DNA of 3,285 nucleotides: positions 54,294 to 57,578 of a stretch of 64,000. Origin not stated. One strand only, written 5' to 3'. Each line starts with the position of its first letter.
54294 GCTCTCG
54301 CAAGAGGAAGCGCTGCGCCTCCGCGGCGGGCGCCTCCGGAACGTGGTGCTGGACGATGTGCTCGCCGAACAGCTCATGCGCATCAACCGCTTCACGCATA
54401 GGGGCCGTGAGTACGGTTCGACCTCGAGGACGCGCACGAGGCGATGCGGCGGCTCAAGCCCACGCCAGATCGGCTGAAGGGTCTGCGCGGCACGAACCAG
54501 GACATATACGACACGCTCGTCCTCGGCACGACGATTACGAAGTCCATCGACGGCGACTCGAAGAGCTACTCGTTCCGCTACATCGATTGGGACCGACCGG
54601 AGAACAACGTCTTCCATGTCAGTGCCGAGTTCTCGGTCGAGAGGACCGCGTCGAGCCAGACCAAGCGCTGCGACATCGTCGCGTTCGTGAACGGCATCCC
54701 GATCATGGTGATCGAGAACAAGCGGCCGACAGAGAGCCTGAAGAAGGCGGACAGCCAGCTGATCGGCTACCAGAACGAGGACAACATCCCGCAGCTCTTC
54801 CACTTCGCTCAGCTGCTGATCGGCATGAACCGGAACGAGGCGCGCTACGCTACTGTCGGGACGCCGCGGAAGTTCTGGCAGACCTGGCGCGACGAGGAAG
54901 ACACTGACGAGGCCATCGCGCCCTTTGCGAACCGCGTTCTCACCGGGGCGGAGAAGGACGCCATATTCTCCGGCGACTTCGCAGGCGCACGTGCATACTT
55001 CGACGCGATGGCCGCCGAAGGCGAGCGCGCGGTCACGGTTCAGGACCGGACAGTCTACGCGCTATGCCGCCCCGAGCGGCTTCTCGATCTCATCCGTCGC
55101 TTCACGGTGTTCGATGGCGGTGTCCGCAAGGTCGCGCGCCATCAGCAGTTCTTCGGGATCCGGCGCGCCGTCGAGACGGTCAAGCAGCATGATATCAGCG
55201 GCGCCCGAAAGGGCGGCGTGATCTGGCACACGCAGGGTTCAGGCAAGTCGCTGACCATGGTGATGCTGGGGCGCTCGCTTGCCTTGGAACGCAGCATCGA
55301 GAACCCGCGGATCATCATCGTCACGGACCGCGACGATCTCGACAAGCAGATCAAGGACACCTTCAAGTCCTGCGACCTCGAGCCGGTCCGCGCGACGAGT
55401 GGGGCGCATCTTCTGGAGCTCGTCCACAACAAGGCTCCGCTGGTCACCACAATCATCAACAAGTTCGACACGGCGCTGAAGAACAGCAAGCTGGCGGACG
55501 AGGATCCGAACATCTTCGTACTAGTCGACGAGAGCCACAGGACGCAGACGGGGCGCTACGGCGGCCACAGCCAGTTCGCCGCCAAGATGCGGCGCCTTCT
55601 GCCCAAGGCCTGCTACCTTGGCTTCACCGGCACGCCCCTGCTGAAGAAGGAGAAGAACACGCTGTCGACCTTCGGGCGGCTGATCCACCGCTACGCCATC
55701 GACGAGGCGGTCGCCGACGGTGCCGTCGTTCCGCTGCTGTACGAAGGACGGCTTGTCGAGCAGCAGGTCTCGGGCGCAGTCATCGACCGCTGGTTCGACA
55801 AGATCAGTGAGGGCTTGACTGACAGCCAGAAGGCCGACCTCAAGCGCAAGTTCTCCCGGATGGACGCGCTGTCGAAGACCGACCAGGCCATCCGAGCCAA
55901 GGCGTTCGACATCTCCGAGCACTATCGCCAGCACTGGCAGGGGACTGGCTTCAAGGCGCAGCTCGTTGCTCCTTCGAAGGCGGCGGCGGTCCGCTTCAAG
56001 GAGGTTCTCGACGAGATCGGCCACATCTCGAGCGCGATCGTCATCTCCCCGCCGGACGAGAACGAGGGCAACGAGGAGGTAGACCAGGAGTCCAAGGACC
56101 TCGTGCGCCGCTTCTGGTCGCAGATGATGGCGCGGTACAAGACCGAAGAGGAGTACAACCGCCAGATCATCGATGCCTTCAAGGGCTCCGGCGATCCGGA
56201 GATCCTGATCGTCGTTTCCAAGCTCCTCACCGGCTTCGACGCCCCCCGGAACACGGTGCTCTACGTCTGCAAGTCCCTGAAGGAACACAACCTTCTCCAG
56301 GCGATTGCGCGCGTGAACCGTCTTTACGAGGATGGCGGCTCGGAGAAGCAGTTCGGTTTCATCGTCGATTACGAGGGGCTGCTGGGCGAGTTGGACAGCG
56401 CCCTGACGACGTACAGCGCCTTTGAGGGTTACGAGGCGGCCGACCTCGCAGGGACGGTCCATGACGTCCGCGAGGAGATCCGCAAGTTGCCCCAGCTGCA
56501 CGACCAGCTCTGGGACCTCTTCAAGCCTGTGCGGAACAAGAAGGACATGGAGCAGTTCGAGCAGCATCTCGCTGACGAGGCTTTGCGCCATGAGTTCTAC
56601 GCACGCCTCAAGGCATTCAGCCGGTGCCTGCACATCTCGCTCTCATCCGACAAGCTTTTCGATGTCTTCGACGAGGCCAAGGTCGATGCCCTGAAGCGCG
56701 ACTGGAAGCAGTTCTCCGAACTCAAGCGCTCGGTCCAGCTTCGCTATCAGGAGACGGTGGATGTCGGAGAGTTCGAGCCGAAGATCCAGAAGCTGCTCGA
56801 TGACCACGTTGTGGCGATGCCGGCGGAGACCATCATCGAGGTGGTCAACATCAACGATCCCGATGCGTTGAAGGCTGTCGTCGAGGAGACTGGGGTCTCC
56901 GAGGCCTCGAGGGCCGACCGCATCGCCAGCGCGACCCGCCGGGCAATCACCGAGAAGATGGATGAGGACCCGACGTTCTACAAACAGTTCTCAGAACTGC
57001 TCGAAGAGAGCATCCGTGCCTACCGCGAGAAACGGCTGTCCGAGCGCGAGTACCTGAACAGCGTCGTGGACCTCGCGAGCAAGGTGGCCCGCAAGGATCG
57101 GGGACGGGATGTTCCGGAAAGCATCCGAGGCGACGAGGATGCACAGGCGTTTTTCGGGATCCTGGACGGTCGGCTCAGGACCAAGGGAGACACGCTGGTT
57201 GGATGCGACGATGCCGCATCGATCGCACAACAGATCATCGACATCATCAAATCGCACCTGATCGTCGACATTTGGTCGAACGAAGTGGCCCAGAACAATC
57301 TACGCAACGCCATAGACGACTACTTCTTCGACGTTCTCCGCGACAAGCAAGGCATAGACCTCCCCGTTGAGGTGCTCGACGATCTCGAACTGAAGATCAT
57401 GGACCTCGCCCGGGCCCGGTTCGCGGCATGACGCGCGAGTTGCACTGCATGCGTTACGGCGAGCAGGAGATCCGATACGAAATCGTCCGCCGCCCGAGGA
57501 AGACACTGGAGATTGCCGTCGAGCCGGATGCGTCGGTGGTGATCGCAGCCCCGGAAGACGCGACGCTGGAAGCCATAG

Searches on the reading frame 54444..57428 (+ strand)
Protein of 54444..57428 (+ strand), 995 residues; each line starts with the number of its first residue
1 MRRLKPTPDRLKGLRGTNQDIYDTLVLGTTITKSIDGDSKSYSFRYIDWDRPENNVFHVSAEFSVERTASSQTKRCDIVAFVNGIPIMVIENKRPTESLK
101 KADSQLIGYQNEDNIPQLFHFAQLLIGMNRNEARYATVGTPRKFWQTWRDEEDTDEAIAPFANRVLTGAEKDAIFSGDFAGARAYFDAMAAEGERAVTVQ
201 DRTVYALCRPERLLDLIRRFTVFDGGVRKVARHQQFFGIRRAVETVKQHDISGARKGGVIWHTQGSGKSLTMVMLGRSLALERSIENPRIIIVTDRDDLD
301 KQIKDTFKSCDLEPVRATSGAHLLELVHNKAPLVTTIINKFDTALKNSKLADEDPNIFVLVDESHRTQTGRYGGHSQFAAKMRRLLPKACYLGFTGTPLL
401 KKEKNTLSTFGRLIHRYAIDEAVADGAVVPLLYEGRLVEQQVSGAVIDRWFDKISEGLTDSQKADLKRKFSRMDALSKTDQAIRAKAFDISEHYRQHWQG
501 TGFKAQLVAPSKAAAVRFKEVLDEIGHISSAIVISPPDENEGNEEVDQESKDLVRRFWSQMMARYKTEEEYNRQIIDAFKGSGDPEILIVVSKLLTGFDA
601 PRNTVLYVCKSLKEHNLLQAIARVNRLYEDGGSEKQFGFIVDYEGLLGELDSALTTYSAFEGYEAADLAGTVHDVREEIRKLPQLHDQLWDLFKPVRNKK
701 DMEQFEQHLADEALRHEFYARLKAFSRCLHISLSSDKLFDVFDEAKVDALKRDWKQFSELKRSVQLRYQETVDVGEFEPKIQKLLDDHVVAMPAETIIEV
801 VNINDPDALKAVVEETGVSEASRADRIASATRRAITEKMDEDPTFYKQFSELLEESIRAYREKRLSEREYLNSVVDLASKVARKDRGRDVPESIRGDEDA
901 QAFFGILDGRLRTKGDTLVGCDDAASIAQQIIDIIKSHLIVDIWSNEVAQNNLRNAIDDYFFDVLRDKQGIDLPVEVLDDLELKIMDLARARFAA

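Call 105: search_solved_structures(query=window:54444-57428:+, max_evalue=0.001)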
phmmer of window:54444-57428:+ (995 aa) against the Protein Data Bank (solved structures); distinct sequences matched with E-value up to 0.001: 6.
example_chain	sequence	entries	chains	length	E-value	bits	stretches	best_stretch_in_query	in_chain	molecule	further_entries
4be7_B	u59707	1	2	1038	1.6e-35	125.7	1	206-656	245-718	TYPE I RESTRICTION ENZYME ECOR124II R PROTEIN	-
4bec_A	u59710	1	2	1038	1.7e-35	125.7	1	206-656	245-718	TYPE I RESTRICTION ENZYME HSDR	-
4beb_A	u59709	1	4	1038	1.7e-35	125.6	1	206-656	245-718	TYPE I RESTRICTION ENZYME HSDR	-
2w00_A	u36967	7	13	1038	1.7e-35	125.6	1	206-656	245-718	HSDR | Type I restriction enzyme R Protein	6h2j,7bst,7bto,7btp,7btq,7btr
4xjx_A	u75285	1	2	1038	8.1e-35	123.4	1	206-656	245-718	HsdR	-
3h1t_A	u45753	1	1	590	1e-06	30.4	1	232-445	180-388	Type I site-specific restriction-modification system, R (Restriction) subunit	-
